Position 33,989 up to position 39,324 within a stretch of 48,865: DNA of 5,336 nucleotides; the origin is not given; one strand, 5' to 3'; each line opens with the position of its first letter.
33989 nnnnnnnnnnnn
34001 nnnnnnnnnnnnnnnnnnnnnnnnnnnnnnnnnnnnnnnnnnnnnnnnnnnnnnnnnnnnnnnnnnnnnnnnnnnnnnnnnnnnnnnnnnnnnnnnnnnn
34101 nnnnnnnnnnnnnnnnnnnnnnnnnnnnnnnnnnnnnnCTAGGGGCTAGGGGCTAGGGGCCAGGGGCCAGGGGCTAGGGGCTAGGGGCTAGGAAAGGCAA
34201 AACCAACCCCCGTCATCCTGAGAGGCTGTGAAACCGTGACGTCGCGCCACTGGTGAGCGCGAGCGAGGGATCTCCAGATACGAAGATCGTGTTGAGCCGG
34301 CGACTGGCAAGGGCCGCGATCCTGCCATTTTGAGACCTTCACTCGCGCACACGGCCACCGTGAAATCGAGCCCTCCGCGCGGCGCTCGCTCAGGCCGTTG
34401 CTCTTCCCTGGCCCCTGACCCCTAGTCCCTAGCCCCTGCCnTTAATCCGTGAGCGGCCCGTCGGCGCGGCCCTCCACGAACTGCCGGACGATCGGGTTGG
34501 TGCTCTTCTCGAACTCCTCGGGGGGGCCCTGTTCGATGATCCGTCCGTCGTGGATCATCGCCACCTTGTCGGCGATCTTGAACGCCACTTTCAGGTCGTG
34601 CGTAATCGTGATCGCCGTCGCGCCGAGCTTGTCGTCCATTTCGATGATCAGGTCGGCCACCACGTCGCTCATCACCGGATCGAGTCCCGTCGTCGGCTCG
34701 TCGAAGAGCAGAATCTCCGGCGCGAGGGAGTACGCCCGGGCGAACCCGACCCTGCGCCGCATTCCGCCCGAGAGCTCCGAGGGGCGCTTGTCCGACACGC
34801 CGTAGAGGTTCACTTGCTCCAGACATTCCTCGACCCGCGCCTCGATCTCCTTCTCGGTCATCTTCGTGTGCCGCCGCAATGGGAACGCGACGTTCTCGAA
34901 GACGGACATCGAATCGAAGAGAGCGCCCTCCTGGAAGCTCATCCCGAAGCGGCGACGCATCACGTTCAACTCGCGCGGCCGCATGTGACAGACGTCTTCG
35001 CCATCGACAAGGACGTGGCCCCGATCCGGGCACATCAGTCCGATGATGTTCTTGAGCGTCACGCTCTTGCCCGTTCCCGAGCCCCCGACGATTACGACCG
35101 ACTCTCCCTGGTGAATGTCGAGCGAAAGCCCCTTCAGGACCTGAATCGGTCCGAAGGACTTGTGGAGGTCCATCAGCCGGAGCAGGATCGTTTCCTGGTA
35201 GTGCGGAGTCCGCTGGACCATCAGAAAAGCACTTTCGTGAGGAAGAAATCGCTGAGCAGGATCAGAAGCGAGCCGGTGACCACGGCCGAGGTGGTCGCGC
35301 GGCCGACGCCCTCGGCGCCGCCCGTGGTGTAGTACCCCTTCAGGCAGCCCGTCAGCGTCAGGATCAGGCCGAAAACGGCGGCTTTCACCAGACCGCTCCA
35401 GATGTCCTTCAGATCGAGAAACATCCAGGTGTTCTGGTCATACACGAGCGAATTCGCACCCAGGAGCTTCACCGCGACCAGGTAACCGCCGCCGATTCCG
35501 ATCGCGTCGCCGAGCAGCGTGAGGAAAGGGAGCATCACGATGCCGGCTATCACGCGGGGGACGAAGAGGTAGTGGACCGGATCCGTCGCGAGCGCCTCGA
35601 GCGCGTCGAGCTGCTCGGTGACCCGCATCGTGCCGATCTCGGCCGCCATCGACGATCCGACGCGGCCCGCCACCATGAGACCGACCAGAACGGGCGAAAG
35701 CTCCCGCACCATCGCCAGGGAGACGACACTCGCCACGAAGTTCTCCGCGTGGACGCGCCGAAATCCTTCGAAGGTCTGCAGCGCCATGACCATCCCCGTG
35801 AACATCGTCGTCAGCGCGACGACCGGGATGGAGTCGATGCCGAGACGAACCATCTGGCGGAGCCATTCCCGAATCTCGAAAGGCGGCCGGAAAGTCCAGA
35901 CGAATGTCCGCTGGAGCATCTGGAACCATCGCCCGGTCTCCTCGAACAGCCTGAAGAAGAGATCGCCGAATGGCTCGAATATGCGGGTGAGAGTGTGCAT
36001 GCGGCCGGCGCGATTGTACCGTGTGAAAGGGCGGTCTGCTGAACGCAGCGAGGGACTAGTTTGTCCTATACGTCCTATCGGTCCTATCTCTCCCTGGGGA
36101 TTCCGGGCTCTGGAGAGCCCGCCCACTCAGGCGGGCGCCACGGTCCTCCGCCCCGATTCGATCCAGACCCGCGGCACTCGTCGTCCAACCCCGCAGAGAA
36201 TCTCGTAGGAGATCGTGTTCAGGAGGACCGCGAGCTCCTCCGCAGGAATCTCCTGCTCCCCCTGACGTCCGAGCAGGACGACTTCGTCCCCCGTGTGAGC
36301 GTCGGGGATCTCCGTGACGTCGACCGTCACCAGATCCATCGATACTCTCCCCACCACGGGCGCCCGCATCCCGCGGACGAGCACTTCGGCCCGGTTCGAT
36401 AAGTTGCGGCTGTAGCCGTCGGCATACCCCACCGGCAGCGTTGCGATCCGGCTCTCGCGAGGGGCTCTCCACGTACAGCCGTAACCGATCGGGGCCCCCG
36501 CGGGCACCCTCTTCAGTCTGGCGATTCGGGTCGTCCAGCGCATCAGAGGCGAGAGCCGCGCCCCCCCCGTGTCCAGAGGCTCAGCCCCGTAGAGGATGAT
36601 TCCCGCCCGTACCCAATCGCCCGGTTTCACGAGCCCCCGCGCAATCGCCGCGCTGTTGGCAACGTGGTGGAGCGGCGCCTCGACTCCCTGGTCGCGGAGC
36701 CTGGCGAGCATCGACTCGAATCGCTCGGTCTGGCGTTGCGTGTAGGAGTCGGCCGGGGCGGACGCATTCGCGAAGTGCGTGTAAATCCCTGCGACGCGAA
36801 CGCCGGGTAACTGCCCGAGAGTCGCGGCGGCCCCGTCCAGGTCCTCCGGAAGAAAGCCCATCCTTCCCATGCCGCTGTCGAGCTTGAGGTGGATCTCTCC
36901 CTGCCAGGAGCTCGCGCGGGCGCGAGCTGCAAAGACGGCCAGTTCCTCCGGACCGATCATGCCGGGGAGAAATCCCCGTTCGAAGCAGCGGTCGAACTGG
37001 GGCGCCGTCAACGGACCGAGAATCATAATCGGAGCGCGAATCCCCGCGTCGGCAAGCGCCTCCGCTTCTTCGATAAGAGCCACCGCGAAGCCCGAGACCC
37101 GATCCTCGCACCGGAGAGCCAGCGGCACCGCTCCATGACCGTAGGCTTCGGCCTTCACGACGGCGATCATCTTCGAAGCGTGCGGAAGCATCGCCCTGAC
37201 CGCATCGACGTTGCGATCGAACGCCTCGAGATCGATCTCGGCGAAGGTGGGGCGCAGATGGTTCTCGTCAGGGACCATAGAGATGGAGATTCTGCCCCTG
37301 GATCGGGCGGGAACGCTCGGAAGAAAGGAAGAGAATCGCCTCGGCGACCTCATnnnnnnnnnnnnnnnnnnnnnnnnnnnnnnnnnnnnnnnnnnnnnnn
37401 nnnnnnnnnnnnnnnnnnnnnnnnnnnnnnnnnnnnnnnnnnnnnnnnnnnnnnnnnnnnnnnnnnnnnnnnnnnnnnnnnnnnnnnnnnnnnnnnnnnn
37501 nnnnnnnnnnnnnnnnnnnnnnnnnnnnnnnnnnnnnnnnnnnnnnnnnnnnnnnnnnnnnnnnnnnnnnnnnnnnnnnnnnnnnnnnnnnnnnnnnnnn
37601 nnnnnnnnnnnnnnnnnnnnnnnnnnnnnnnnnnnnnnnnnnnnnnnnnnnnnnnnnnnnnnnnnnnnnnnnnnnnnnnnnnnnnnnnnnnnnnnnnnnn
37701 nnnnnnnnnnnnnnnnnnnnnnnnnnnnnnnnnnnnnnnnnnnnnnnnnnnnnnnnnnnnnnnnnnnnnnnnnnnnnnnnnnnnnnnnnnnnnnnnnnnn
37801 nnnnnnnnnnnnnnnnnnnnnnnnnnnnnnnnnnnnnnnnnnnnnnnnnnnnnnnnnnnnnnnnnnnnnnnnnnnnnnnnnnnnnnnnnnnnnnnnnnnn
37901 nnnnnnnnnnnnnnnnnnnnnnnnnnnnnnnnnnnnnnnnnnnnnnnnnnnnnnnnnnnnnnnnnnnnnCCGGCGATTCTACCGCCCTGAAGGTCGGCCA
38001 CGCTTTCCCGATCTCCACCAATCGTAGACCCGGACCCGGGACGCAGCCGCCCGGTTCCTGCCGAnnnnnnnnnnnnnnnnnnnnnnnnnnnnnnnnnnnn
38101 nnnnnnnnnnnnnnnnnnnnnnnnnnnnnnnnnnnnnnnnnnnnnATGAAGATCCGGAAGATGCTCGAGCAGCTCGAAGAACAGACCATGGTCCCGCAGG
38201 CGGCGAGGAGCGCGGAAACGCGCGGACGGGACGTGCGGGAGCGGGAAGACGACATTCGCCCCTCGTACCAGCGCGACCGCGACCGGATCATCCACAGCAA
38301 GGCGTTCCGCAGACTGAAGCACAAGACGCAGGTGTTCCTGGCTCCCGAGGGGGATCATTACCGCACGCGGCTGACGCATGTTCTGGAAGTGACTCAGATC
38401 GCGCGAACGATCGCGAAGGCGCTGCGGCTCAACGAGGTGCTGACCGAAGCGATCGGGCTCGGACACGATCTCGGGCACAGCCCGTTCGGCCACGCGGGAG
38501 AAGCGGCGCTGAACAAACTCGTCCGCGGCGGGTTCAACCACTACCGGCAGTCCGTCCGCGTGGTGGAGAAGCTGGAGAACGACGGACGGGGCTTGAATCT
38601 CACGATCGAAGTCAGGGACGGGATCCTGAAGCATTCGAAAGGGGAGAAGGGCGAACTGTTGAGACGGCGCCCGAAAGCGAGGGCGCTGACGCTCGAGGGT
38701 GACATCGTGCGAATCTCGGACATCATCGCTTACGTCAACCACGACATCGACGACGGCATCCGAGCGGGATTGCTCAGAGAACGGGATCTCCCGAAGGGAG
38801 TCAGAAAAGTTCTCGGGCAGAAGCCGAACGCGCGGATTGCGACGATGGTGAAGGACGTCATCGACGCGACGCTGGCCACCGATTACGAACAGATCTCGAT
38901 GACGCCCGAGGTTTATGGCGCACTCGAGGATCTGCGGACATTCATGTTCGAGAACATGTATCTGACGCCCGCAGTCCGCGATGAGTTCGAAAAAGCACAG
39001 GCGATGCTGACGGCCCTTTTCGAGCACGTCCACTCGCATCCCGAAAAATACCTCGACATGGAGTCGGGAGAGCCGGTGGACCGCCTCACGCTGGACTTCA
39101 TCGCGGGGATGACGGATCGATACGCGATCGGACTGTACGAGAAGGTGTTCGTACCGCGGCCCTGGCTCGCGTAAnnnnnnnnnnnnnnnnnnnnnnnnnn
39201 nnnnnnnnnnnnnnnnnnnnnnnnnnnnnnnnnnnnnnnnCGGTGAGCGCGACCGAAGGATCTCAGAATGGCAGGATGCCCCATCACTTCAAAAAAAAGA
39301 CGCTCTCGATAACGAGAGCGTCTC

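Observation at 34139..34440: E2: second, longer copy of the element with an expanded heptamer array and an internally duplicated, inverted core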

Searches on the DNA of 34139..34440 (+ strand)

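Call 79: search_dna_similar(query=window:34139-34440:+, collection=plasmids, mode=distant, max_evalue=0.001, max_rows=10)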
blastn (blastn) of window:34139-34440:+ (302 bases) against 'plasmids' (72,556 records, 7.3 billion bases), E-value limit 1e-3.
No match.

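Call 80: search_dna_similar(query=window:34139-34440:+, collection=phages, mode=distant, max_evalue=0.001, max_rows=10)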
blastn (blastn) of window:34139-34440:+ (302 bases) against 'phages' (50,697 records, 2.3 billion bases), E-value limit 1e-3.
No match.
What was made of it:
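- Tried and rejected: BLAST of E2 against plasmid and phage collections: no match (calls 79, 80).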

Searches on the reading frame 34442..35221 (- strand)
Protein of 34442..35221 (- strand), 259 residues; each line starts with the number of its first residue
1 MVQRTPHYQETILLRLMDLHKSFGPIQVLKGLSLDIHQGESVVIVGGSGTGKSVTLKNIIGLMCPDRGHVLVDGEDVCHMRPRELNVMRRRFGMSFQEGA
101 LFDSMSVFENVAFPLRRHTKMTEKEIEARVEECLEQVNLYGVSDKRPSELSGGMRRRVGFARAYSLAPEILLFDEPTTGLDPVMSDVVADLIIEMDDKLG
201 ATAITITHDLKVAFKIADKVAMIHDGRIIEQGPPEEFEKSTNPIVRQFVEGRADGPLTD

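Call 19: search_protein_families(library=pfam, proteins=[window:34442-35221:-])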
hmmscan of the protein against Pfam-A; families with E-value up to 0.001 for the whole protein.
window:34442-35221:- (259 aa): 2 families
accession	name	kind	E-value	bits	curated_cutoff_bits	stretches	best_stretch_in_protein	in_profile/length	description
PF00005.33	ABC_tran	-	2.7e-33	115.9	25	1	29-178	1-137/137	ABC transporter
PF13304.12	AAA_21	-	3.4e-05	24.5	27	1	147-210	235-300/304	AAA domain, putative AbiEii toxin, Type IV TA system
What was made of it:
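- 34442..35221 (-): Convergent downstream gene: an MlaF-like ABC transporter ATPase. Its stop codon (TAA, read on the - strand) is at 34442-34444. Pfam PF00005 (call 19).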

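Call 35: find_encoding_contigs(protein=window:34442-35221:-, flank=10000, max_places=10)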
Protein window:34442-35221:- (259 aa): no gene with exactly this product is on record in the collection.

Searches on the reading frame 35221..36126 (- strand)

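Call 19: search_protein_families(library=pfam, proteins=[window:35221-36126:-])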
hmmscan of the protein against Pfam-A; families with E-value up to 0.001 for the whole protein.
window:35221-36126:- (301 aa): 1 family
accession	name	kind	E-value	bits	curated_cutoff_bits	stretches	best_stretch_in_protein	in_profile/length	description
PF02405.21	MlaE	-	5.7e-81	271.6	22.5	1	89-298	2-211/212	Permease MlaE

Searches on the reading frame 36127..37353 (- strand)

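Call 19: search_protein_families(library=pfam, proteins=[window:36127-37353:-])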
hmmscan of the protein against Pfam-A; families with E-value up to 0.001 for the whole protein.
window:36127-37353:- (408 aa): 2 families
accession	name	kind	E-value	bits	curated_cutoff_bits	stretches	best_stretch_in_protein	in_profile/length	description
PF01168.26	Ala_racemase_N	-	2.2e-62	211.1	24.1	1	40-259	1-220/220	Alanine racemase, N-terminal domain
PF00842.27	Ala_racemase_C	-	9.4e-51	171.1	25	1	271-396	2-126/127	Alanine racemase, C-terminal domain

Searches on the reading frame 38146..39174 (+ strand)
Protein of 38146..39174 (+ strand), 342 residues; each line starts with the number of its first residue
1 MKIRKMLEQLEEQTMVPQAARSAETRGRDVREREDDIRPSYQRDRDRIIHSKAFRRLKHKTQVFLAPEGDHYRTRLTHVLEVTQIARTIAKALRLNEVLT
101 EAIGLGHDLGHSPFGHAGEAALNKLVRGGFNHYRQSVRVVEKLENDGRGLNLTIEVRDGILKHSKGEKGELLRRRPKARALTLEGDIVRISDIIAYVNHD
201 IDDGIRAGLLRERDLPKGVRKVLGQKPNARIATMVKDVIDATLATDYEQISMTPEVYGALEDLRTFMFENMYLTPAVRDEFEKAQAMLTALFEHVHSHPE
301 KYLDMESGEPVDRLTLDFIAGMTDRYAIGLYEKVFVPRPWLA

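Call 19: search_protein_families(library=pfam, proteins=[window:38146-39174:+])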
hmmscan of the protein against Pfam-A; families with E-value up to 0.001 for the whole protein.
window:38146-39174:+ (342 aa): 2 families
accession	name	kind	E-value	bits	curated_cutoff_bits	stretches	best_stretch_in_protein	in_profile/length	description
PF13286.11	HD_assoc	-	9.3e-17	61.8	22.2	1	250-332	1-90/91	Phosphohydrolase-associated domain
PF01966.28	HD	-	2.1e-15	57.4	22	1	75-195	1-114/116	HD domain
